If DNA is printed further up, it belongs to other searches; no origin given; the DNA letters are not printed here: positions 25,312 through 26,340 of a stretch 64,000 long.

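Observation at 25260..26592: Low-GC islet with Cys/Trp-rich lipoprotein + small membrane protein and G7/A9 homopolymer tracts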

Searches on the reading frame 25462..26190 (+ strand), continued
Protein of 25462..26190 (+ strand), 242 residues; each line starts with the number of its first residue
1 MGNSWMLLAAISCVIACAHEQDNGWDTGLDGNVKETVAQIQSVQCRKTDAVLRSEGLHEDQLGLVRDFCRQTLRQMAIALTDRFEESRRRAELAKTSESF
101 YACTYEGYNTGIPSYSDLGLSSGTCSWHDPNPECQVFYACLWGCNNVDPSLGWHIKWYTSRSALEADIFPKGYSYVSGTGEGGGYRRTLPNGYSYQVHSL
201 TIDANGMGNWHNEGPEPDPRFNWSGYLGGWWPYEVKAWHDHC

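Call 40: search_protein_families(library=pfam, proteins=[L012:10693-11412:+, L010:1866-2552:+, L009:7314-8102:+, L013:3729-4406:+, L011:441-1022:+, L008:3215-3616:+, L001:2457-2798:+, L002:4585-4941:+], max_evalue=1)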
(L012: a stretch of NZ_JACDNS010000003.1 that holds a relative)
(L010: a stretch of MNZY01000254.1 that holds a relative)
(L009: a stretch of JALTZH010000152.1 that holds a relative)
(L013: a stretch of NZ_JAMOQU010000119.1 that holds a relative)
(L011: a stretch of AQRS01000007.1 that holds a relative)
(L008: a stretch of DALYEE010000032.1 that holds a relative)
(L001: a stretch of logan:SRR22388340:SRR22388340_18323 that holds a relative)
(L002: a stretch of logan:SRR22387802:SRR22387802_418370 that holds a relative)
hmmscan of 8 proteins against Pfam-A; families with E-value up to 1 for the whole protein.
L012:10693-11412:+ (239 aa): 0 families

L010:1866-2552:+ (228 aa): 4 families
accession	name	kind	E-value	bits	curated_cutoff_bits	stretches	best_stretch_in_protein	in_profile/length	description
PF09865.15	DUF2092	-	0.0071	16.2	21.2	1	168-209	122-163/212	Predicted periplasmic protein (DUF2092)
PF05031.18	NEAT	-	0.03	15.2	32.8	1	157-210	52-106/119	Iron Transport-associated domain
PF08381.16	BRX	-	0.033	14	24.5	1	122-141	23-42/56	Transcription factor regulating root and shoot growth via Pin3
PF17131.11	LolA_like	-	0.31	11.1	30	0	159-214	59-120/184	Outer membrane lipoprotein-sorting protein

L009:7314-8102:+ (262 aa): 0 families

L013:3729-4406:+ (225 aa): 1 family
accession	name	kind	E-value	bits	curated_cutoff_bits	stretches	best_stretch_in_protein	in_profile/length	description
PF24939.1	DUF7756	-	0.1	13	27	1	153-207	24-78/123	Domain of unknown function (DUF7756)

L011:441-1022:+ (193 aa): 1 family
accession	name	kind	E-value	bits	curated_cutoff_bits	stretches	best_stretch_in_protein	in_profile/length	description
PF13727.12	CoA_binding_3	-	0.12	12.8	25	1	74-121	17-61/175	CoA-binding domain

L008:3215-3616:+ (133 aa): 0 families

L001:2457-2798:+ (113 aa): 1 family
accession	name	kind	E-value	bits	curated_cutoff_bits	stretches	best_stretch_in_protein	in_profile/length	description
PF06271.18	RDD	-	0.66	10.7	24.1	1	6-83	20-83/137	RDD family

L002:4585-4941:+ (118 aa): 0 families

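Call 41: search_protein_families(library=padloc, proteins=[window:25462-26190:+, L012:10693-11412:+], max_evalue=1)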
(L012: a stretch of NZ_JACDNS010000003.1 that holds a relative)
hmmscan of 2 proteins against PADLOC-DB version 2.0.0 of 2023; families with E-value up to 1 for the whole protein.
window:25462-26190:+ (242 aa): 0 families

L012:10693-11412:+ (239 aa): 0 families

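Call 42: search_protein_families(library=phrogs, proteins=[window:25462-26190:+, L012:10693-11412:+], max_evalue=1)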
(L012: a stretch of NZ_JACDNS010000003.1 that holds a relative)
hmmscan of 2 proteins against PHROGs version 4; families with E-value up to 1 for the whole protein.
window:25462-26190:+ (242 aa): 1 family
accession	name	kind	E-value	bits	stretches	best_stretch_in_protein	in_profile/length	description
phrog_141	-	head and packaging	0.15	12.4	1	35-96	116-177/183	terminase small subunit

L012:10693-11412:+ (239 aa): 0 families

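Call 43: find_related_loci(query=A2, collection=viral_contigs, flank=8000)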
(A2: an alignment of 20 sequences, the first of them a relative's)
Query A2 (242 aa) in viral_contigs; peptide patterns used: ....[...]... (x = any residue, [..] = any of these).
15 stretches matched a pattern, but none encodes a relative of the query by tblastn (E <= 1e-3).

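Call 51: find_related_loci(query=A2, collection=metagenome_contigs, flank=6000)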
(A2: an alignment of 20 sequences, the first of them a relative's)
Query A2 (242 aa) in metagenome_contigs; peptide patterns used: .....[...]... (x = any residue, [..] = any of these).
31 stretches matched a pattern; 26 encode a relative of the query (tblastn E <= 1e-3); 26 distinct loci.
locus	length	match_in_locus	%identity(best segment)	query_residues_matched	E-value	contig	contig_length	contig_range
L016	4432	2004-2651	49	32-242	7e-62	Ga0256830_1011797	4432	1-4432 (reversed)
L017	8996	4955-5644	44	30-242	1e-57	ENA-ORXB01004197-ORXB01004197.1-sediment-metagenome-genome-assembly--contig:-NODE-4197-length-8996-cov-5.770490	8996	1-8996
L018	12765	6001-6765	40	8-242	1e-57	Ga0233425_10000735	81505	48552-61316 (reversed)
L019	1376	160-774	44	37-242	3e-60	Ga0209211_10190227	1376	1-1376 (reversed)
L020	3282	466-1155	44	30-242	1e-57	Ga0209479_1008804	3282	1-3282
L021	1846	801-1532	39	1-242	1e-54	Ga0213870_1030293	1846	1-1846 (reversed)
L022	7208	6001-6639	40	33-242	8e-48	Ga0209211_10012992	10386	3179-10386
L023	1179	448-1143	38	6-242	7e-50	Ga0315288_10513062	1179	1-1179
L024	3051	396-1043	40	32-242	2e-46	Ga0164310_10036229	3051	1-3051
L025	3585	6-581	44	68-242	4e-46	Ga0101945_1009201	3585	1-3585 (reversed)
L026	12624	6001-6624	40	44-242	1e-43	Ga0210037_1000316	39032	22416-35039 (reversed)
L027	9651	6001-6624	40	44-242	1e-43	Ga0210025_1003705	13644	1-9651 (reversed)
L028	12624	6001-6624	40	44-242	1e-43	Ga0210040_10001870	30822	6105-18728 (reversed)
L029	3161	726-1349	40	44-242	1e-43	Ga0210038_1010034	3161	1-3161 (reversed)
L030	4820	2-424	48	103-242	3e-33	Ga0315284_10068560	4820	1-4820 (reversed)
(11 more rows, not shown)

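Call 53: predict_structure(alignment_id=A2)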
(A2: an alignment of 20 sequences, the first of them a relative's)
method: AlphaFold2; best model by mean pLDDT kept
length: 242 residues; sequences in the alignment: 20
mean_pLDDT: 79.7   pTM: 0.77
mean pLDDT of the five models: 79.7, 79.0, 78.8, 78.4, 78.1
residues with pLDDT >= 90: 105; 70-90: 71; 50-70: 41; < 50: 25
segments of 3 or more residues with pLDDT < 50: 6-14, 16-24, 98-101
pLDDT, mean of each block of 10 residues (from residue 1): 46 45 56 89 96 95 97 92 78 54 61 86 75 61 83 94 97 81 83 92 92 89 92 82 74
secondary structure, 60 per line:
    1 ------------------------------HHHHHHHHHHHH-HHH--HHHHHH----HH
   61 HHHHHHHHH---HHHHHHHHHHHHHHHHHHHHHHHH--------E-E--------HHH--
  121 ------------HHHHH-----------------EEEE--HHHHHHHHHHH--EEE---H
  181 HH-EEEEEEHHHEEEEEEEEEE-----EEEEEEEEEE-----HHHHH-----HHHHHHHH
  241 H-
elements in order: H31-42 H49-54 H59-69 H73-96 H133-137 E155-158 H161-171 E174-176 E184-189 E193-202 E208-217 H223-227 H233-241

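Call 59: fold_search(model_id=the predicted structure, library=pdb)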
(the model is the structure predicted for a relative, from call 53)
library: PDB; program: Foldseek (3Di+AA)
matches with E <= 10: 401; with E <= 0.001: 0
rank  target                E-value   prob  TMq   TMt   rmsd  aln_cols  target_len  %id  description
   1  1tf1_D                7.6e-01  0.07  0.15  0.18   9.3        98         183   11  Crystal Structure of the E. coli Glyoxylate Regulatory Protein Ligand Binding Domain (released 2004-08-03)
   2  2o0y_D                8.0e-01  0.05  0.12  0.12   9.3        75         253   19  Crystal structure of putative transcriptional regulator RHA1_ro06953 (IclR-family) from Rhodococcus sp. (released 2006-12-26)
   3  2x0k_A                8.5e-01  0.06  0.09  0.08  12.2        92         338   12  Crystal structure of modular FAD synthetase from Corynebacterium ammoniagenes (released 2010-05-26)
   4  5tjj_B                8.5e-01  0.04  0.12  0.12  14.4       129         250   13  Crystal structure of IcIR transcriptional regulator from Alicyclobacillus acidocaldarius (released 2016-10-26)
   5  9vf7_D                8.5e-01  0.03  0.12  0.18  14.9       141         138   13  Structure of Meiothermus ruber Mrub_1259 LOV domain with N- and C-terminal alpha helices (MrLOVe) (released 2025-06-25)
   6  2o0y_C                9.1e-01  0.05  0.12  0.11   9.2        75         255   19  Crystal structure of putative transcriptional regulator RHA1_ro06953 (IclR-family) from Rhodococcus sp. (released 2006-12-26)
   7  5hzi_A                9.1e-01  0.02  0.13  0.09  18.8       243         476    9  Crystal structure of photoinhibitable Intersectin1 containing C450M mutant LOV2 domain (released 2016-12-21)
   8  9djx_A                9.6e-01  0.15  0.15  0.11   8.0        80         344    9  Ternary complex structure of Cereblon-DDB1 bound to WIZ(ZF7) and the molecular glue WIZ-6 (released 2024-11-27)
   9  3r6p                  9.6e-01  0.04  0.12  0.16  12.5       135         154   13  Crystal structure of abscisic acid-bound PYL10 (released 2011-12-21)
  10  6x8m                  1.0e+00  0.02  0.11  0.10  21.0       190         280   10  CryoEM structure of the holo-SrpI encapsulin complex from Synechococcus elongatus PCC 7942 (released 2020-06-10)
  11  1v8c_B                1.1e+00  0.08  0.14  0.19  11.0        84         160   15  Crystal Structure of MoaD related protein from Thermus thermophilus HB8 (released 2004-01-20)
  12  3mq0_A                1.1e+00  0.03  0.12  0.12  14.7       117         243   13  Crystal Structure of Agobacterium tumefaciens repressor BlcR (released 2011-03-30)
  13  5uyr_B                1.2e+00  0.02  0.10  0.05  17.0       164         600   10  Crystal structure of the dark-adapted full-length bacteriophytochrome XccBphP mutant D199A from Xanthomonas campestris (released 2018-02-28)
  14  7p1g_K                1.2e+00  0.08  0.14  0.10   9.0        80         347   15  Structure of the P. aeruginosa ExoY-F-actin complex (released 2021-11-17)
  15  4uze_A                1.3e+00  0.05  0.11  0.08  12.1        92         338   12  R66A mutant of FAD synthetase from Corynebacterium ammoniagenes (released 2015-04-08)
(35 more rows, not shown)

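Call 61: find_encoding_contigs(protein=P0030, flank=6000, max_places=2)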
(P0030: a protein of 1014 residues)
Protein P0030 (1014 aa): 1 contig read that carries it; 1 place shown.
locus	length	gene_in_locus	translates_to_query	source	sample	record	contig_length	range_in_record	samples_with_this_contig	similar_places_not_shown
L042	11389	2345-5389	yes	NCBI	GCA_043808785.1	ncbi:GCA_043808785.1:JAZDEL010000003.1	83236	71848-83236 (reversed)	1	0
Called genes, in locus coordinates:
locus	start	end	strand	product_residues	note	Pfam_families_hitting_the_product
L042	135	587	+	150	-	PF01951:Archease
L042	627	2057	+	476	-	PF01139:RtcB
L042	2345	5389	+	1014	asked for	PF18911:PKD_4 (faint)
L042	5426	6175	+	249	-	-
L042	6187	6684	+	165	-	PF04307:YdjM (weak)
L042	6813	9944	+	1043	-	-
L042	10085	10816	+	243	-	-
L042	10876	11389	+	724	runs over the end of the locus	-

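Call 75: fold_search(model_id=the predicted structure, library=viral)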
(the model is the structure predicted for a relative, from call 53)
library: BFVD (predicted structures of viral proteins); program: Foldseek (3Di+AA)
matches with E <= 10: 349; with E <= 0.001: 0
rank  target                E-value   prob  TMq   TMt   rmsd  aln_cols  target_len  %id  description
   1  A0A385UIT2            2.4e-01  0.33  0.16  0.38   5.3        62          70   16  Uncharacterized protein [Streptomyces phage Yaboi]
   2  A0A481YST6            2.5e-01  0.09  0.11  0.19  15.2        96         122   14  Uncharacterized protein [Marseillevirus LCMAC101]
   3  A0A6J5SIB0            3.9e-01  0.16  0.14  0.27   9.8        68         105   10  Uncharacterized protein [uncultured Caudovirales phage]
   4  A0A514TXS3            6.3e-01  0.15  0.14  0.22   5.2        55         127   14  (no name in the UniProt tables at hand)
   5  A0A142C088            6.3e-01  0.03  0.12  0.17  15.5       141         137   10  (no name in the UniProt tables at hand)
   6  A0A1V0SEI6            7.1e-01  0.05  0.11  0.08  13.7        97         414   11  AAA family ATPase [Indivirus ILV1]
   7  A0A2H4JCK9            7.5e-01  0.03  0.14  0.05  20.8       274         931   12  Putative tail length tapemeasure protein (Fragment) [uncultured Caudovirales phage]
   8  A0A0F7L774            8.5e-01  0.03  0.08  0.08  14.6        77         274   13  Uncharacterized protein [uncultured marine virus]
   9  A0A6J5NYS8            1.0e+00  0.05  0.11  0.20   9.3        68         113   16  Phage protein [uncultured Caudovirales phage]
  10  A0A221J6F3            1.0e+00  0.01  0.10  0.12  20.7       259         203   12  Uncharacterized protein [Arthrobacter phage Nightmare]
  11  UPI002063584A         1.2e+00  0.20  0.18  0.44   6.4        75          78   17  (no name look-up for this kind of identifier)
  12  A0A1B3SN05            1.2e+00  0.14  0.17  0.35   6.5        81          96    6  Uncharacterized protein [Sulfolobus islandicus rod-shaped virus 3]
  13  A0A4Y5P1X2            1.2e+00  0.06  0.14  0.20  13.4        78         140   12  Uncharacterized protein [Pantoea phage vB_PagS_AAS21]
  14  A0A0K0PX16            1.2e+00  0.02  0.07  0.06  15.4       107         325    6  Fiber protein (Fragment) [Human mastadenovirus B]
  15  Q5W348                1.3e+00  0.15  0.18  0.37   6.2        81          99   11  Uncharacterized protein [Sulfolobus islandicus rod-shaped virus 1]
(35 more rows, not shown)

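Call 95: search_protein_families(library=pfam, alignment_id=A2, max_evalue=5)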
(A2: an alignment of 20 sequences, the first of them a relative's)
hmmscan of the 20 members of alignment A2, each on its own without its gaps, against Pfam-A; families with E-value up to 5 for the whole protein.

A. member 1, P0001 (242 aa): 0 families

B. families by the number of members that match (of 20 scanned): 18 families
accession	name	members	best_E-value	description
PF00959.24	Phage_lysozyme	2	0.0044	Phage lysozyme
PF09248.15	DUF1965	1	0.0096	Domain of unknown function (DUF1965)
PF00929.31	RNase_T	1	0.042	Exonuclease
PF18031.6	UCH_C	1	0.043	Ubiquitin carboxyl-terminal hydrolases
PF07747.17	MTH865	1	0.048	MTH865-like family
PF03394.18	Pox_E8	1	0.057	Poxvirus E8 protein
PF09592.15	DUF2031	1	0.068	Protein of unknown function (DUF2031)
PF13170.11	DUF4003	1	0.11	Protein of unknown function (DUF4003)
PF19546.4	DUF6070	1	0.11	Family of unknown function (DUF6070)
PF25682.1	Phage_VG64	1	0.13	Mycobacterium phage VG64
PF18303.6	Saf_2TM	1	0.14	SAVED-fused 2TM effector domain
PF11565.13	PorB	1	0.16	Alpha helical Porin B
PF00836.24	Stathmin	1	0.29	Stathmin family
PF24911.1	YfjL_C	1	0.29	YfjL-like C-terminal domain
PF07095.16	IgaA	1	0.31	Intracellular growth attenuator protein IgaA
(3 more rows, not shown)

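Call 96: search_protein_families(library=pfam, proteins=[P0002, P0003, P0004, P0005, P0009, P0010, P0011, P0012, P0013, P0014], max_evalue=1)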
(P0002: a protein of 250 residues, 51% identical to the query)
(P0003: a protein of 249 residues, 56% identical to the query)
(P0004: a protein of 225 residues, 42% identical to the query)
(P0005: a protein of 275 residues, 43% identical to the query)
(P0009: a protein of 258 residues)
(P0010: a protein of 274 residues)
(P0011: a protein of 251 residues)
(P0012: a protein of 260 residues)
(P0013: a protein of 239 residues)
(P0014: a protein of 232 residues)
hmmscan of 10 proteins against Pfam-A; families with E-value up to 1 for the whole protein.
P0002 (250 aa): 2 families
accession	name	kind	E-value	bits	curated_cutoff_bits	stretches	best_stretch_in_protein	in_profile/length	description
PF25682.1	Phage_VG64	-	0.13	12.4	27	0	6-26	8-28/127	Mycobacterium phage VG64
PF11565.13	PorB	-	0.16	12.9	22.5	1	32-68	3-39/99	Alpha helical Porin B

P0003 (249 aa): 0 families

P0004 (225 aa): 2 families
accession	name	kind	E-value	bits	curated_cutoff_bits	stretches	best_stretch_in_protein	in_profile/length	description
PF18031.6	UCH_C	-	0.043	14.1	26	1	18-46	1-29/46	Ubiquitin carboxyl-terminal hydrolases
PF08324.17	PUL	-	0.4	10.3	25.5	1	2-56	5-64/277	PUL domain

P0005 (275 aa): 1 family
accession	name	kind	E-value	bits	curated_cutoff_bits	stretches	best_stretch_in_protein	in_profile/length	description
PF00959.24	Phage_lysozyme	-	0.0044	17.8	22.3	1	92-152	27-84/125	Phage lysozyme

P0009 (258 aa): 1 family
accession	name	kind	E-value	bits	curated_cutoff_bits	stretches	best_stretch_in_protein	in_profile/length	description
PF13170.11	DUF4003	-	0.11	12.5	28.1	1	37-66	188-217/296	Protein of unknown function (DUF4003)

P0010 (274 aa): 2 families
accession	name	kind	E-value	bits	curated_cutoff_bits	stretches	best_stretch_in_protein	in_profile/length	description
PF18303.6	Saf_2TM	-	0.14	12.5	29.5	1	7-60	69-121/152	SAVED-fused 2TM effector domain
PF00959.24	Phage_lysozyme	-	0.15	12.8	22.3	1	96-150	34-84/125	Phage lysozyme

P0011 (251 aa): 1 family
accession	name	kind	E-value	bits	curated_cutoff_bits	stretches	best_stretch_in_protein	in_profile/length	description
PF19546.4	DUF6070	-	0.11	12.1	27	1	33-88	24-76/345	Family of unknown function (DUF6070)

P0012 (260 aa): 1 family
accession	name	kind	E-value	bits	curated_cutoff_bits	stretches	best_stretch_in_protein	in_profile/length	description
PF09592.15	DUF2031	-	0.068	13.1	27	1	47-108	113-177/227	Protein of unknown function (DUF2031)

P0013 (239 aa): 1 family
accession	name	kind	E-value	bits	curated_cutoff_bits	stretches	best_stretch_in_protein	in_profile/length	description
PF00836.24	Stathmin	-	0.29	11.6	24.7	1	20-52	53-85/136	Stathmin family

P0014 (232 aa): 1 family
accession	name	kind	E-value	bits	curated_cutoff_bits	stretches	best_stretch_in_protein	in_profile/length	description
PF09439.16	SRPRB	-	0.36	10.6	25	1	125-176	106-155/178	Signal recognition particle receptor beta subunit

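Call 100: search_solved_structures(query=A2, max_evalue=10)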
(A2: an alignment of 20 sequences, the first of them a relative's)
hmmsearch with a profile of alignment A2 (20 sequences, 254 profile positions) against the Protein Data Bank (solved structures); distinct sequences matched with E-value up to 10: 3.
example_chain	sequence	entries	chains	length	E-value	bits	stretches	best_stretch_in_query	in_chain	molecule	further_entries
2oee_A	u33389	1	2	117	0.046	16.3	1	31-96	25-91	UPF0342 protein yheA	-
2mra_A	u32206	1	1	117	1.1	11.8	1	32-97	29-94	De novo designed protein OR459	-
5c1f_A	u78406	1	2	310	2.3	10.7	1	37-130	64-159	Septation protein imp2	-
